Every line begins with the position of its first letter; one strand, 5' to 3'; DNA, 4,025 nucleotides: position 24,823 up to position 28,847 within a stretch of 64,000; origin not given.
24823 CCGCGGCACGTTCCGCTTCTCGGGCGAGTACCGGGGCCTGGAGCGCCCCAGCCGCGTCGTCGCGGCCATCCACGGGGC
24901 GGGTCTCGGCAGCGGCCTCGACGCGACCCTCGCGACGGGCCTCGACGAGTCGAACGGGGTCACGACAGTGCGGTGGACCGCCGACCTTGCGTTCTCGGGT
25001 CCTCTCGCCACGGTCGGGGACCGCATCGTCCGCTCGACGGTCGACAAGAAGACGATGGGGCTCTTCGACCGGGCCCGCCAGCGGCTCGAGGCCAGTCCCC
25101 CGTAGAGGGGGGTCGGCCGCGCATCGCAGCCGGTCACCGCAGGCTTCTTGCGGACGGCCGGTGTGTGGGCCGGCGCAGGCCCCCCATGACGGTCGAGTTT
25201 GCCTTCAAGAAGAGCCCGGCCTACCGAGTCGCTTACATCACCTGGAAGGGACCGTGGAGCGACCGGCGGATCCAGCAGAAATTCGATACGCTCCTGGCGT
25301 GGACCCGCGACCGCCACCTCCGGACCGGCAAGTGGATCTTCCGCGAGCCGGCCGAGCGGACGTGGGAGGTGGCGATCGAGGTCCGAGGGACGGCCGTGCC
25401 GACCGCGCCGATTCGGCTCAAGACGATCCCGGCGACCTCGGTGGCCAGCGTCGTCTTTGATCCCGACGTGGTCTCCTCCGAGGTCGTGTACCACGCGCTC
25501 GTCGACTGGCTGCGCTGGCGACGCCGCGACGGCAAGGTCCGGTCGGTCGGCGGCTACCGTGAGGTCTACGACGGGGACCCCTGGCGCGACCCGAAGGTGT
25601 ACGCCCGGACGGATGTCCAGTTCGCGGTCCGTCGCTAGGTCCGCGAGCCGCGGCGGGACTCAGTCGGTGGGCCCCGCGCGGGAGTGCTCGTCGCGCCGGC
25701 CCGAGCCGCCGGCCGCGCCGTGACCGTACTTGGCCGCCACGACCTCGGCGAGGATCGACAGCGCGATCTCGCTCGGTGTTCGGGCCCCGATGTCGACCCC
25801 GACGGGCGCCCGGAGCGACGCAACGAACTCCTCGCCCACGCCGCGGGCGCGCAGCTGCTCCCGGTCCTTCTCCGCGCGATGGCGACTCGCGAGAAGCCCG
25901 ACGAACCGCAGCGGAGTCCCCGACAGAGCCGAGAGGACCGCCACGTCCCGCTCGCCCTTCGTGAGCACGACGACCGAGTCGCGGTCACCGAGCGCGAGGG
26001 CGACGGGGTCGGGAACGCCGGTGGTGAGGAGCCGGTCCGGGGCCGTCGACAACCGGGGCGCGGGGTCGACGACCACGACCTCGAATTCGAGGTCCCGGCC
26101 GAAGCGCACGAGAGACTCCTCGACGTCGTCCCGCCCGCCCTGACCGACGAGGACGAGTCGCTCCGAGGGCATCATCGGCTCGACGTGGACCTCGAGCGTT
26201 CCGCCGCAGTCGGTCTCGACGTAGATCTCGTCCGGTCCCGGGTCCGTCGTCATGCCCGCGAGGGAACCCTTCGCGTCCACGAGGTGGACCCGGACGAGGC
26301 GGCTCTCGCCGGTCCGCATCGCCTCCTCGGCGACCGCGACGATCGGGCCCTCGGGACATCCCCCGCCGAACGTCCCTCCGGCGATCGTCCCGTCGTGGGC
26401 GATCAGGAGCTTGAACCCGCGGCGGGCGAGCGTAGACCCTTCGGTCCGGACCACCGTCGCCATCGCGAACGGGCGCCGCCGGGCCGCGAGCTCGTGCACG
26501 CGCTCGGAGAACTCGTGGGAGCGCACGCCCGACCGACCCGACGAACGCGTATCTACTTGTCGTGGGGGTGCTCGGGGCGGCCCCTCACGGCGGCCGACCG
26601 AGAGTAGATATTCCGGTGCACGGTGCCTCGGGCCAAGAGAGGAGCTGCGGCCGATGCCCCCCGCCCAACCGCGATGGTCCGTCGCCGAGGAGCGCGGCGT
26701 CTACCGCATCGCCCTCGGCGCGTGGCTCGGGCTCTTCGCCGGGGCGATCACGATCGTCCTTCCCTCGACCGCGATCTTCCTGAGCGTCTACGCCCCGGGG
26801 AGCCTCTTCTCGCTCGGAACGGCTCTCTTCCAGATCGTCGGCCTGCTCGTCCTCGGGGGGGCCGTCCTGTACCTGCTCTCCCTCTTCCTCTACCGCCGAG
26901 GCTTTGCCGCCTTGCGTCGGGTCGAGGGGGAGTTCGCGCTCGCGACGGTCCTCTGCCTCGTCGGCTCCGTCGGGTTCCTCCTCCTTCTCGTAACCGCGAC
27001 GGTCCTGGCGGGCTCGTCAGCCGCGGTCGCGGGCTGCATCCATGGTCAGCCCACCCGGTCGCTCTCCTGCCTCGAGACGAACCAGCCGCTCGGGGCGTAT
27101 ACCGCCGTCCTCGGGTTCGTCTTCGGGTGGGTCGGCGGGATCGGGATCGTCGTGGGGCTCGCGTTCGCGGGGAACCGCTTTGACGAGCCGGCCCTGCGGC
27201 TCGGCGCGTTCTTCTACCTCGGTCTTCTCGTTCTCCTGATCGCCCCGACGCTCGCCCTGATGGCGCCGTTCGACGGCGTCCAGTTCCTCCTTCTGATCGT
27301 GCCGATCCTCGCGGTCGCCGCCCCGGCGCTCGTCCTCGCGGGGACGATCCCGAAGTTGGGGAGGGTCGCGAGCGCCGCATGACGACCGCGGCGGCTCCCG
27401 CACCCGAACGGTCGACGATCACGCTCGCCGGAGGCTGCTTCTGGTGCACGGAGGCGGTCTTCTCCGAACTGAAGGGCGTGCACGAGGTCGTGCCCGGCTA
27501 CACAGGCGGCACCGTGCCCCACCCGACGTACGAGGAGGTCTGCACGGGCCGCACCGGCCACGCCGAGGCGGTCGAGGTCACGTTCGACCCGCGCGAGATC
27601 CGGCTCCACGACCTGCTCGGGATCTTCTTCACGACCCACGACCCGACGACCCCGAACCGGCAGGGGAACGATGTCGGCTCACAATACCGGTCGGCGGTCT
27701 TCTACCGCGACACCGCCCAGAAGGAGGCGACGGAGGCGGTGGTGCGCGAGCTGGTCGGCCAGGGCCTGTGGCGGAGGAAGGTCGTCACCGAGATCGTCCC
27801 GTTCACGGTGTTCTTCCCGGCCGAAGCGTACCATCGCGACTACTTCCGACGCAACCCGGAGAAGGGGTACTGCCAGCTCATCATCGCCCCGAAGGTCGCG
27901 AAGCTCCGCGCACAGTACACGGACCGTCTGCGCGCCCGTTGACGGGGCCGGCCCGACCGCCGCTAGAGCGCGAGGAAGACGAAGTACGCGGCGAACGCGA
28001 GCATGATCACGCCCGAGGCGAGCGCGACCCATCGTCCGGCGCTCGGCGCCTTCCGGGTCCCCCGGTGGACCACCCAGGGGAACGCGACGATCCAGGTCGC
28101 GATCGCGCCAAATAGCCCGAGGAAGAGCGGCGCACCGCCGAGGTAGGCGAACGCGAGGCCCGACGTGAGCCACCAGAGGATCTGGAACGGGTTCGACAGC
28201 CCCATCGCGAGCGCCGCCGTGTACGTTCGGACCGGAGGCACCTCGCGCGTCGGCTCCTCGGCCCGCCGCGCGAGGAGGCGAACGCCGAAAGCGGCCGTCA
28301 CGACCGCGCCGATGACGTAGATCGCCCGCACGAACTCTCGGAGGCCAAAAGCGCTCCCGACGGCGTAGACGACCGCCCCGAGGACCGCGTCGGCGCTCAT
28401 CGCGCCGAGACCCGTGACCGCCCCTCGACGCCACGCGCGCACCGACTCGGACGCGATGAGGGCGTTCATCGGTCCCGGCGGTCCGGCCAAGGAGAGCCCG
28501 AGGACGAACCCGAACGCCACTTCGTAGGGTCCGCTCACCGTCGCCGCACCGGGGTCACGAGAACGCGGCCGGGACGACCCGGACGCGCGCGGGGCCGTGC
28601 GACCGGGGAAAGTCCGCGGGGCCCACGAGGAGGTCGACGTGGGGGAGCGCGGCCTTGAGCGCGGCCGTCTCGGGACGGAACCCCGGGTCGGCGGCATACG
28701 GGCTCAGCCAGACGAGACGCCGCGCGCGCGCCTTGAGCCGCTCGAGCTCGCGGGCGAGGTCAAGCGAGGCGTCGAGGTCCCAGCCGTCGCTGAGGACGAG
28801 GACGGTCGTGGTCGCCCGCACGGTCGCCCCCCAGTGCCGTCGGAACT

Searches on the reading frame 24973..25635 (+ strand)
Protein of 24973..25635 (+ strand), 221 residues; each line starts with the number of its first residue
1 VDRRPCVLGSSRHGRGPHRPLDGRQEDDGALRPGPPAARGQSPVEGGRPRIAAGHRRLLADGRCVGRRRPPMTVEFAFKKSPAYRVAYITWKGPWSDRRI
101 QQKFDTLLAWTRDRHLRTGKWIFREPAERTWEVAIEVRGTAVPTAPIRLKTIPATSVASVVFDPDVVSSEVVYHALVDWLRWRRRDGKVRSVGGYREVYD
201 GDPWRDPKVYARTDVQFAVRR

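Call 76: search_protein_families(library=pfam, proteins=[window:24973-25635:+], max_evalue=0.001)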
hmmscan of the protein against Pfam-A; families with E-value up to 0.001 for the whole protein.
window:24973-25635:+ (221 aa): 1 family
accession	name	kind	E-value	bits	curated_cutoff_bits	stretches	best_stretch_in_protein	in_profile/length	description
PF06445.20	GyrI-like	-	5.7e-09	36.8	26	1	76-219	3-154/155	GyrI-like small molecule binding domain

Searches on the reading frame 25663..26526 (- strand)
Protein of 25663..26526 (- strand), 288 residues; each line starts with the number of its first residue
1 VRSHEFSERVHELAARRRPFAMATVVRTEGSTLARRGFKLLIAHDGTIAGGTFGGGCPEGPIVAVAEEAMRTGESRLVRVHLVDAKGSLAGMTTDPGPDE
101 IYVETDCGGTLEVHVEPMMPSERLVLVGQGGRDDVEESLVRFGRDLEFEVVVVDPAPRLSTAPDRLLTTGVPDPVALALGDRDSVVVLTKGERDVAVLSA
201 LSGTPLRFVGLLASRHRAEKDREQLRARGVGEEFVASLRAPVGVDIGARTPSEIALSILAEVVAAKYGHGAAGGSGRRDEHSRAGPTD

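Call 77: search_protein_families(library=pfam, proteins=[window:25663-26526:-], max_evalue=0.001)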
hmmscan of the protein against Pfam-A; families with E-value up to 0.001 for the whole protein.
window:25663-26526:- (288 aa): 2 families
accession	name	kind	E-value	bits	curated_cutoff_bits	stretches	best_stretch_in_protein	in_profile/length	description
PF13478.12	XdhC_C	-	2.7e-27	96.2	29.7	1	131-262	5-125/125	XdhC Rossmann domain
PF02625.21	XdhC_CoxI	-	2.7e-18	66.1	24.3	1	14-80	2-67/68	XdhC and CoxI family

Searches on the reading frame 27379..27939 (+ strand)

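Call 77: search_protein_families(library=pfam, proteins=[window:27379-27939:+], max_evalue=0.001)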
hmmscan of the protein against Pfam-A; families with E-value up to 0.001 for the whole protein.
window:27379-27939:+ (187 aa): 1 family
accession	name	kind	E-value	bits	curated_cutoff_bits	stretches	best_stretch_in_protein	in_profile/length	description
PF01625.27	PMSR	-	2.3e-64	216.7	23.7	1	13-166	1-153/153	Peptide methionine sulfoxide reductase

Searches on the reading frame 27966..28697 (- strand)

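Call 77: search_protein_families(library=pfam, proteins=[window:27966-28697:-], max_evalue=0.001)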
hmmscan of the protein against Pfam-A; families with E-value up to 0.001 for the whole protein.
window:27966-28697:- (244 aa): 1 family
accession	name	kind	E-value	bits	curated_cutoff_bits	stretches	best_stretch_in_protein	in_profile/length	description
PF01810.24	LysE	-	7.4e-12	45.6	25.6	1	69-240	2-190/193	LysE type translocator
